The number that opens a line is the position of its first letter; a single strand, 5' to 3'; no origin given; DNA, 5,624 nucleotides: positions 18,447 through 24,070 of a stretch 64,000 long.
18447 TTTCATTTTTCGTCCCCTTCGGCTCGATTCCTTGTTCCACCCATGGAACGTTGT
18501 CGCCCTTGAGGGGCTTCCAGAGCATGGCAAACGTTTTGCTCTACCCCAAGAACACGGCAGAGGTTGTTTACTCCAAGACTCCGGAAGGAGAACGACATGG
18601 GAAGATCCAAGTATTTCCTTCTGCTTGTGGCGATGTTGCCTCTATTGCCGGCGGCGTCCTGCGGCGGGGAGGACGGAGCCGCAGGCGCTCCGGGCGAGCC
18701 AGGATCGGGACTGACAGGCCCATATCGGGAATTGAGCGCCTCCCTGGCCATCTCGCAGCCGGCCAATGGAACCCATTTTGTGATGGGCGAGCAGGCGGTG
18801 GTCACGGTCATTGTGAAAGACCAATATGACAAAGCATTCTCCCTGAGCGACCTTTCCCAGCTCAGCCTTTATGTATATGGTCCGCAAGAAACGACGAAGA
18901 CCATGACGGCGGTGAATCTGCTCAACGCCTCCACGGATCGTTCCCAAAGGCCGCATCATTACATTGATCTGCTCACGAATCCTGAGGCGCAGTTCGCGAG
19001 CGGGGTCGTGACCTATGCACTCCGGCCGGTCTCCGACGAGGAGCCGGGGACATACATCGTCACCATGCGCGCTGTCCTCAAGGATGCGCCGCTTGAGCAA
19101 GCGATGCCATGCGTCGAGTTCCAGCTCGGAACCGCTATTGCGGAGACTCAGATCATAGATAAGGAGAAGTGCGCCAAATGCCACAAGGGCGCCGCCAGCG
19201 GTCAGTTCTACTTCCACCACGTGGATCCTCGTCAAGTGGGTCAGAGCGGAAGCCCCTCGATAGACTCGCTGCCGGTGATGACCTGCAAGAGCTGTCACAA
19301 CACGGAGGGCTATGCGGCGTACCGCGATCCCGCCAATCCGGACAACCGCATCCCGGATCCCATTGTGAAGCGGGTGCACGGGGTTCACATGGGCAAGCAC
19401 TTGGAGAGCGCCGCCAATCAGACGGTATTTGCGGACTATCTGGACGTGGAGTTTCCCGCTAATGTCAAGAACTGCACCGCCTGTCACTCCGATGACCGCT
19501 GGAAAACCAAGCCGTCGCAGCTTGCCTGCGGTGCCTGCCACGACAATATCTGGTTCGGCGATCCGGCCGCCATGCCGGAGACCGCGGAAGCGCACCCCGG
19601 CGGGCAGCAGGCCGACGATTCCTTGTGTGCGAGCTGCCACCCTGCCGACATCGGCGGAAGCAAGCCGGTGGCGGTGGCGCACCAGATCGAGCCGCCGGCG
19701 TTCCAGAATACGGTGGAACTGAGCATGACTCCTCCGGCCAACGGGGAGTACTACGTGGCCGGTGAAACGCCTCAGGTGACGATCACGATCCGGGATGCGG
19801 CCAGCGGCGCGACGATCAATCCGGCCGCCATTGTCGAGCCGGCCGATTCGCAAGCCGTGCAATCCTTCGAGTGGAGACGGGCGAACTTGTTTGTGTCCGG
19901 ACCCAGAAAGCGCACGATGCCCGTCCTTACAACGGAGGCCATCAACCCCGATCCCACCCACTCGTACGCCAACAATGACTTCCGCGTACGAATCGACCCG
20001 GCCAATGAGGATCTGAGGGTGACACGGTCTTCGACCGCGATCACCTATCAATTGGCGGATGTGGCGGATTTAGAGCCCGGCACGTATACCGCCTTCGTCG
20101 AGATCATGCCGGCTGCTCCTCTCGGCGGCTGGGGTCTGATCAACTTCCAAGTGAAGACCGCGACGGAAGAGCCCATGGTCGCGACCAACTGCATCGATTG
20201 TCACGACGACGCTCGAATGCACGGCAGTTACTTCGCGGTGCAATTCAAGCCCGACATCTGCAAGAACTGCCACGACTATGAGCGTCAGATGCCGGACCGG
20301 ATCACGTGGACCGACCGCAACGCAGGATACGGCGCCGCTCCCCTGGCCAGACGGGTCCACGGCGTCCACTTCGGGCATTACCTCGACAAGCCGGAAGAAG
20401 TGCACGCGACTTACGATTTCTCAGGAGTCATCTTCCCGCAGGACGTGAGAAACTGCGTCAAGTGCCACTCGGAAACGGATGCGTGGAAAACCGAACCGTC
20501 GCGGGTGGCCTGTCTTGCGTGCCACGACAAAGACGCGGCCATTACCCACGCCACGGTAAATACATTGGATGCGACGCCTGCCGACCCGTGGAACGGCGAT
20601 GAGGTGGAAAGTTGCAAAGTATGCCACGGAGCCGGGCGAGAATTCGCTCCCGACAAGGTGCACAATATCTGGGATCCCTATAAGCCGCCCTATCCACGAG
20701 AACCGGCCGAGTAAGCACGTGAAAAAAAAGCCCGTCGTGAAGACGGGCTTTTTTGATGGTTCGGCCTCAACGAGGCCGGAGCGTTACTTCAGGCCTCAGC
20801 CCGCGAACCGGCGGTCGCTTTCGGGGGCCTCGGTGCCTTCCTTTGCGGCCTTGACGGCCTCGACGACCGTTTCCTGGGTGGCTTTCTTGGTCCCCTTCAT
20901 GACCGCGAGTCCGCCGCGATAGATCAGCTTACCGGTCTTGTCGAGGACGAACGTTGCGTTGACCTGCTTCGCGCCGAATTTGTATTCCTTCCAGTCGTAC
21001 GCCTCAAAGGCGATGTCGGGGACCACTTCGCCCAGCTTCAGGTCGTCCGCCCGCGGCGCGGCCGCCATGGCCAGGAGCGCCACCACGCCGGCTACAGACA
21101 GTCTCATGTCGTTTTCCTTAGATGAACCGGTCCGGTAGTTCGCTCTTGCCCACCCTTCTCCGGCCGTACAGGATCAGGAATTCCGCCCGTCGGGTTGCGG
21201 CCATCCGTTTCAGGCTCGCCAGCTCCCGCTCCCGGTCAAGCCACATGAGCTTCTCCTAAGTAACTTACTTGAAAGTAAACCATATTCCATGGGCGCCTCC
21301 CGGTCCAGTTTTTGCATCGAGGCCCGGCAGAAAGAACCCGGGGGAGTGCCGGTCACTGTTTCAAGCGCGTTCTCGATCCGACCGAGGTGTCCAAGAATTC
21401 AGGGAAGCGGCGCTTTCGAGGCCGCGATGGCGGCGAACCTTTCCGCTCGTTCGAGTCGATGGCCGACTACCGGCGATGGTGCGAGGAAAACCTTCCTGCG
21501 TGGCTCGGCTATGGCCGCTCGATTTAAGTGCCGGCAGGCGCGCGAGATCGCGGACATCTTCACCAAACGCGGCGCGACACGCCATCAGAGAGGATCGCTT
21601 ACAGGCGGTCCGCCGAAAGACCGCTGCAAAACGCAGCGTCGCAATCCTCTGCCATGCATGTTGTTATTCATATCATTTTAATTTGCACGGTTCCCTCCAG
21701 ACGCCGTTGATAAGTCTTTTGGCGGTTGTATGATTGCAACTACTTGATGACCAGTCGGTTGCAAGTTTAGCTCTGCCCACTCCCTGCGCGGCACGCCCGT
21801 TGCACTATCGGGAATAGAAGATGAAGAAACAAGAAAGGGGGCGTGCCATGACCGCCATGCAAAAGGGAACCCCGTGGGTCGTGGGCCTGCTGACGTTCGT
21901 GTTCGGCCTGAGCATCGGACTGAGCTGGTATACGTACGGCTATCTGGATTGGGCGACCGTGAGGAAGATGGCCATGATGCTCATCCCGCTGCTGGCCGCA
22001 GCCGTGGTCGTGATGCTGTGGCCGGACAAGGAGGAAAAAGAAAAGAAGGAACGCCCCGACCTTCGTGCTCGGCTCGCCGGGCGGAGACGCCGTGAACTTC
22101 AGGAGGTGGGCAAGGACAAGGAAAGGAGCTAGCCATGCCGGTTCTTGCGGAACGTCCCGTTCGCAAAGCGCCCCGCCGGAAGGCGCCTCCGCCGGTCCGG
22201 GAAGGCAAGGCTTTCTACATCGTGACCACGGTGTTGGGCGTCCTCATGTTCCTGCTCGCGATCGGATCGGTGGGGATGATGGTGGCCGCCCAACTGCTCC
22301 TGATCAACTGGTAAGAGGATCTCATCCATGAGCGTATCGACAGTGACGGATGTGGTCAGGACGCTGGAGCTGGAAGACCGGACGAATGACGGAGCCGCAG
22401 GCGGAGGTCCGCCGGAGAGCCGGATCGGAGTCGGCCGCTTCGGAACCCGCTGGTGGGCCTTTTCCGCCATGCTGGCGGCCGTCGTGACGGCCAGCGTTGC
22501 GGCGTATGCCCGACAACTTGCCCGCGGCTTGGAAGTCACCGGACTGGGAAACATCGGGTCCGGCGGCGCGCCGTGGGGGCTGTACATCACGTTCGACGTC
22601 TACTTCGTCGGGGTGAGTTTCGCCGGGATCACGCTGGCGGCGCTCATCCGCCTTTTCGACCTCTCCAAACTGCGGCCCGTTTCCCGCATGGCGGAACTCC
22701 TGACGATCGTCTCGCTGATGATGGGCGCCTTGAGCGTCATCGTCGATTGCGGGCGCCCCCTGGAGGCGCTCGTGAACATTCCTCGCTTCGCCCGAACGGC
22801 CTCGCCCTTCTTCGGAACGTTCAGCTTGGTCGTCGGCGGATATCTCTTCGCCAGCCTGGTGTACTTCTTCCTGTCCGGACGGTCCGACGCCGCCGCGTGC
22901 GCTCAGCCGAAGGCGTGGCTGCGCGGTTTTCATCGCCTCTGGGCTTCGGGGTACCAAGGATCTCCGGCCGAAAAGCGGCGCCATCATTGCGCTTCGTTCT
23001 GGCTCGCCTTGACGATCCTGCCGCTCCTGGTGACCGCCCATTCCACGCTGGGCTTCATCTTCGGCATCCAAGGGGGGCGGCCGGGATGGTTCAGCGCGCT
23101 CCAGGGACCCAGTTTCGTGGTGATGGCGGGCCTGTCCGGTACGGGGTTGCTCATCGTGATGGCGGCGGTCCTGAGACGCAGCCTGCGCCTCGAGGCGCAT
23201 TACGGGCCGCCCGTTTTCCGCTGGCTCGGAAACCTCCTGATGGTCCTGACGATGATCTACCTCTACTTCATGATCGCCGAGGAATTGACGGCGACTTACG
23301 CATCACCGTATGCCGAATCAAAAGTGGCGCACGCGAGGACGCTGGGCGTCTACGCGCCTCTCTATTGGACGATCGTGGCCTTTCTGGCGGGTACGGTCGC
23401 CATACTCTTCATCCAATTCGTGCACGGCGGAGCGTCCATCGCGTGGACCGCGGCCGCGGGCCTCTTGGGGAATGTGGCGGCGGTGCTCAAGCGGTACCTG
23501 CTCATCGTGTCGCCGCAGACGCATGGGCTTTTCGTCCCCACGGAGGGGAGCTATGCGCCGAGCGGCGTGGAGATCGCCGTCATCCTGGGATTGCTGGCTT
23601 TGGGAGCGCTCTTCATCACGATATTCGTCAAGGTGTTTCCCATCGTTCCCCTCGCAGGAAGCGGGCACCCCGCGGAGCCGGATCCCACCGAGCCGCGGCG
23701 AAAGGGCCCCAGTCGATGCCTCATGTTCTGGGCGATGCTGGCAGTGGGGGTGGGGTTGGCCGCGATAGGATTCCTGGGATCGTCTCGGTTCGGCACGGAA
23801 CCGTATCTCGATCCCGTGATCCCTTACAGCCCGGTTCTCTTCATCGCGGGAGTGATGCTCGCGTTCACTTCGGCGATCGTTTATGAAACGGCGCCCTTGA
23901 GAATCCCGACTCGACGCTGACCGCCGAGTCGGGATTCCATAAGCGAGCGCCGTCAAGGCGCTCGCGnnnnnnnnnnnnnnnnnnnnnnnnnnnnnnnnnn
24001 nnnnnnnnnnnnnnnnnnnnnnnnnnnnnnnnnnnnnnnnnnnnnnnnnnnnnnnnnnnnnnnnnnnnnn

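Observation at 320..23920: Contiguous ~24-kb EET supercluster: inner-membrane quinone module, maturation genes, outer-membrane conduit, second surface cytochrome and a dedicated two-component/sigma-54 circuit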

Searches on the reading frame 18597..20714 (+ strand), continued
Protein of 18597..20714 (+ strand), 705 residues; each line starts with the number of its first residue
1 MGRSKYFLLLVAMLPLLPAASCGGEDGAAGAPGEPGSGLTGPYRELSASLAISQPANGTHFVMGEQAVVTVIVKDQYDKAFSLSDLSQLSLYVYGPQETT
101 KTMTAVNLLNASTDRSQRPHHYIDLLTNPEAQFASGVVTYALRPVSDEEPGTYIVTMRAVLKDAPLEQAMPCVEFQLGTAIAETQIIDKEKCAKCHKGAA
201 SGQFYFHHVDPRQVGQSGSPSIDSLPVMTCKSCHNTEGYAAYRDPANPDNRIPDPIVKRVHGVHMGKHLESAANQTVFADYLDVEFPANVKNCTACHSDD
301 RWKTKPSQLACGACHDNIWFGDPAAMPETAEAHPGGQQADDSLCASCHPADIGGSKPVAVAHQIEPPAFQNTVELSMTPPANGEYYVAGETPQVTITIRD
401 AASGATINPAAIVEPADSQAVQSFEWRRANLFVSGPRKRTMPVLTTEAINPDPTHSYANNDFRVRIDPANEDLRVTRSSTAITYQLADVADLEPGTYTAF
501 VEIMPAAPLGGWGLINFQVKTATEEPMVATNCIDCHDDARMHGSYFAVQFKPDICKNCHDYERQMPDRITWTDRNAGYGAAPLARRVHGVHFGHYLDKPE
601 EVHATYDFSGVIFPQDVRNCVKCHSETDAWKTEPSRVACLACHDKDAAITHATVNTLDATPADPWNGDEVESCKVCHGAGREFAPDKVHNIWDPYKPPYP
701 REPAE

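Call 95: predict_structure(alignment_id=A4)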
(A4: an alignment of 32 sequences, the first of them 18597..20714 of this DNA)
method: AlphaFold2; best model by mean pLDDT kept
length: 705 residues; sequences in the alignment: 32
mean_pLDDT: 61.7   pTM: 0.40
mean pLDDT of the five models: 61.7, 61.6, 59.8, 55.3, 53.0
residues with pLDDT >= 90: 166; 70-90: 125; 50-70: 94; < 50: 320
segments of 3 or more residues with pLDDT < 50: 1-42, 195-218, 220-223, 238-243, 253-293, 304-321, 333-364, 531-545, 569-658, 663-705
pLDDT, mean of each block of 10 residues (from residue 1): 34 32 28 32 74 95 96 88 88 83 87 72 89 89 94 90 80 93 73 47 39 42 56 55 53 42 33 43 36 51 47 43 55 40 40 41 54 94 96 96 91 88 89 87 89 73 91 93 96 94 81 93 78 44 47 70 56 34 28 32 38 31 37 35 32 43 46 37 31 27 31
secondary structure, 60 per line:
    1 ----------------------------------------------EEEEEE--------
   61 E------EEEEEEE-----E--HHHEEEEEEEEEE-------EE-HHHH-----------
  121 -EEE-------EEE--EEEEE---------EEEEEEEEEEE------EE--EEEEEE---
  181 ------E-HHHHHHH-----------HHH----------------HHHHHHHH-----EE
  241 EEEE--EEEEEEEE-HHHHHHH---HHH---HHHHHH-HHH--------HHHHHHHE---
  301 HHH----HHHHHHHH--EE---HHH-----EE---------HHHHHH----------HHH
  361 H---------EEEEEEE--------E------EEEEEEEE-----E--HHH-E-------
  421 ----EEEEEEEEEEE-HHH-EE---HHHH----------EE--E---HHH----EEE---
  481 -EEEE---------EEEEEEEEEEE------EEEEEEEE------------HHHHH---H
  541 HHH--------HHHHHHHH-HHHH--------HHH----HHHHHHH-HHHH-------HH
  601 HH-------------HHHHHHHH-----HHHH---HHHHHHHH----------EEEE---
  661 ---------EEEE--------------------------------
elements in order (helices of 4 or more, strands of 3 or more residues): E47-52 E68-74 E86-95 H106-109 E122-124 E132-134 E137-141 E151-161 E172-177 H189-195 H226-233 E239-244 E247-254 H256-262 H272-277 H290-296 H308-315 H342-347 H358-361 E371-377 E393-400 E425-435 H446-449 E475-477 E482-485 E495-505 E512-519 H532-536 H540-543 H552-559 H561-564 H580-586 H588-591 H599-602 H616-623 H629-632 H636-643 E654-657 E670-673

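Call 97: fold_search(model_id=the predicted structure, library=pdb)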
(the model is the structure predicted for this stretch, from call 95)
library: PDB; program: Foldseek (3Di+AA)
matches with E <= 10: 1977; with E <= 0.001: 83
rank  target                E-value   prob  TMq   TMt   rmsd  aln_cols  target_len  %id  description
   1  6qyc_B                3.1e-15  1.00  0.23  0.26  17.8       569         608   14  Crystal structure of MtrC from Shewanella baltica OS185 (released 2020-04-22)
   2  6qyc_A                5.1e-15  1.00  0.23  0.26  16.9       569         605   14  Crystal structure of MtrC from Shewanella baltica OS185 (released 2020-04-22)
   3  7tpr_F                8.6e-05  1.00  0.11  0.43   8.0       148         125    8  Camel nanobodies 7A3 and 8A2 broadly neutralize SARS-CoV-2 variants (released 2022-04-20)
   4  5iie_A                2.0e-04  1.00  0.12  0.33   9.0       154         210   12  STRUCTURE OF THE UNLIGANDED ANTI-HIV ANTIBODY DH501 THAT BINDS GP120 V3 GLYCAN AND THE BASE OF V3 (released 2017-03-01)
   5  8uy6_B                2.0e-04  1.00  0.11  0.44   7.5       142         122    9  Aquaporin Z with ALFA tag and bound to nanobody (released 2024-09-25)
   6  7rxc_N                2.1e-04  1.00  0.12  0.47   7.6       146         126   10  CryoEM structure of KDELR with Legobody (released 2021-10-06)
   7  9mlk_H                2.5e-04  1.00  0.12  0.51   5.2       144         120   12  Post-fusion HERV-K Envelope Protein in complex with Kenv-4 Fab (released 2025-07-30)
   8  8ft9_A                2.8e-04  1.00  0.12  0.56   4.4       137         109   11  Crystal structure of a new antigen receptor variable domain from nurse sharks (released 2025-04-02)
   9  6jjp_F                2.8e-04  1.00  0.12  0.52   5.3       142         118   16  Crystal structure of Fab of a PD-1 monoclonal antibody MW11-h317 in complex with PD-1 (released 2019-10-30)
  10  2a38_A                2.8e-04  0.96  0.10  0.29  24.1       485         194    6  Crystal structure of the N-Terminus of titin (released 2006-06-24)
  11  8ft9_F                2.9e-04  1.00  0.12  0.54   4.6       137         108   12  Crystal structure of a new antigen receptor variable domain from nurse sharks (released 2025-04-02)
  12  7ur6_D                3.3e-04  1.00  0.11  0.46   8.3       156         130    9  Cryo-EM structure of SHIV-elicited, FP-directed Rhesus Fab RM6561.DH1021.14 in complex with stabilized HIV-1 Env Ce117 (released 2023-04-26)
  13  8ee2_D                3.5e-04  1.00  0.12  0.51   6.8       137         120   10  Crystal Structure of Nanobody VHH219 Bound to Its Antigen PA14 Cif (released 2023-09-13)
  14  9lsi_D                3.5e-04  0.92  0.11  0.27  21.5       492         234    6  Cryo-EM structure of the S82C-S82C diabody complex (CitS-diabody #2-TLR3) (released 2025-03-12)
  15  6gkd_J                3.9e-04  1.00  0.11  0.41   7.8       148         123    8  human NBD1 of CFTR in complex with nanobodies D12 and G3a (released 2019-06-19)
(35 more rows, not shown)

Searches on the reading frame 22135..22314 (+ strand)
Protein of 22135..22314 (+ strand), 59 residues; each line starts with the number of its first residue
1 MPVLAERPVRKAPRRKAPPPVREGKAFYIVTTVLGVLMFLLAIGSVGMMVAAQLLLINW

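Call 100: search_protein_families(library=ncbifam, proteins=[window:22135-22314:+], max_evalue=0.001)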
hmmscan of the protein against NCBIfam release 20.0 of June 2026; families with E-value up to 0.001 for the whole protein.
window:22135-22314:+ (59 aa): 0 families

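Call 101: search_protein_families(library=pfam, proteins=[window:22135-22314:+], max_evalue=0.01)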
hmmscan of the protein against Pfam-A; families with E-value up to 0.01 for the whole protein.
window:22135-22314:+ (59 aa): 1 family
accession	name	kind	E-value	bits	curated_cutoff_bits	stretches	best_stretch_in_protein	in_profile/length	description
PF07331.16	TctB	-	0.0048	17.5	29.1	1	11-56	54-99/137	Tripartite tricarboxylate transporter TctB family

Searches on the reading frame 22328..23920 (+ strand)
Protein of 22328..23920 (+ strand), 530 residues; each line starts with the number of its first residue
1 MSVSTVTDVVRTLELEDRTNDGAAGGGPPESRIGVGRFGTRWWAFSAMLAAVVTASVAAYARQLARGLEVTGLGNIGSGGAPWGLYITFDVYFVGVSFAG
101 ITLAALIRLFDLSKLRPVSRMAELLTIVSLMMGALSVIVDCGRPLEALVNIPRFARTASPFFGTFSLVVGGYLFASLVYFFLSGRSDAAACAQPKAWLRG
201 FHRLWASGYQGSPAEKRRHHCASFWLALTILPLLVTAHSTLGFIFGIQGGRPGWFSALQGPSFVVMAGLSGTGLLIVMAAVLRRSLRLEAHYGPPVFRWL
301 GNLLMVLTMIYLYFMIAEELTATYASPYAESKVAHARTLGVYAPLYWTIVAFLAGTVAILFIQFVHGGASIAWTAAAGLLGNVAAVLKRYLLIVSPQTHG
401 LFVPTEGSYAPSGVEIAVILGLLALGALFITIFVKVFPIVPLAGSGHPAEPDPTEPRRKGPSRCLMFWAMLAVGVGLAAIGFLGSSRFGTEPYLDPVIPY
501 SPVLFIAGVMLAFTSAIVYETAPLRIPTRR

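Call 6: search_protein_families(library=pfam, proteins=[window:22328-23920:+], max_evalue=0.01)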
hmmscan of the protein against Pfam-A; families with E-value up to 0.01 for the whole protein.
window:22328-23920:+ (530 aa): 1 family
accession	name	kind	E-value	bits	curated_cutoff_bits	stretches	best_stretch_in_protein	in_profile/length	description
PF03916.19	NrfD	-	1.6e-18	67.8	25.8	1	80-397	8-309/313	Polysulphide reductase, NrfD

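Call 79: search_solved_structures(query=window:22328-23920:+, max_evalue=0.001)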
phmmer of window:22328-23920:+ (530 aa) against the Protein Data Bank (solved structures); distinct sequences matched with E-value up to 0.001: 4.
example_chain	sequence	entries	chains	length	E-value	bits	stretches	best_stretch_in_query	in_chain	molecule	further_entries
6lod_C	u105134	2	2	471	7.1e-20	74.7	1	70-441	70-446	Polysulphide reductase NrfD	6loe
6f0k_C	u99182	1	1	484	5.8e-17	65.1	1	41-453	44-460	Polysulphide reductase NrfD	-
6btm_C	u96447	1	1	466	1.3e-16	63.9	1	41-442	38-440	Alternative Complex III subunit C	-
8k9e_C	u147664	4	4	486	1.9e-14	56.8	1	66-441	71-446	Polysulphide reductase NrfD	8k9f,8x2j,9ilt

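Call 100: search_protein_families(library=ncbifam, proteins=[window:22328-23920:+], max_evalue=0.001)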
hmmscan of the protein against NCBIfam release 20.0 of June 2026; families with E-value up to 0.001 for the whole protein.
window:22328-23920:+ (530 aa): 2 families
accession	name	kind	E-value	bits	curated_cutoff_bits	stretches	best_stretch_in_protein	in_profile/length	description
NF045798.1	DsrP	equivalog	9.5e-24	84.5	350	2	40-181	10-141/346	sulfate reduction electron transfer complex DsrMKJOP subunit DsrP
NF008133.1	PRK10881.1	equivalog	3.6e-17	62.9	450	1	66-441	31-375/377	Ni/Fe-hydrogenase cytochrome b subunit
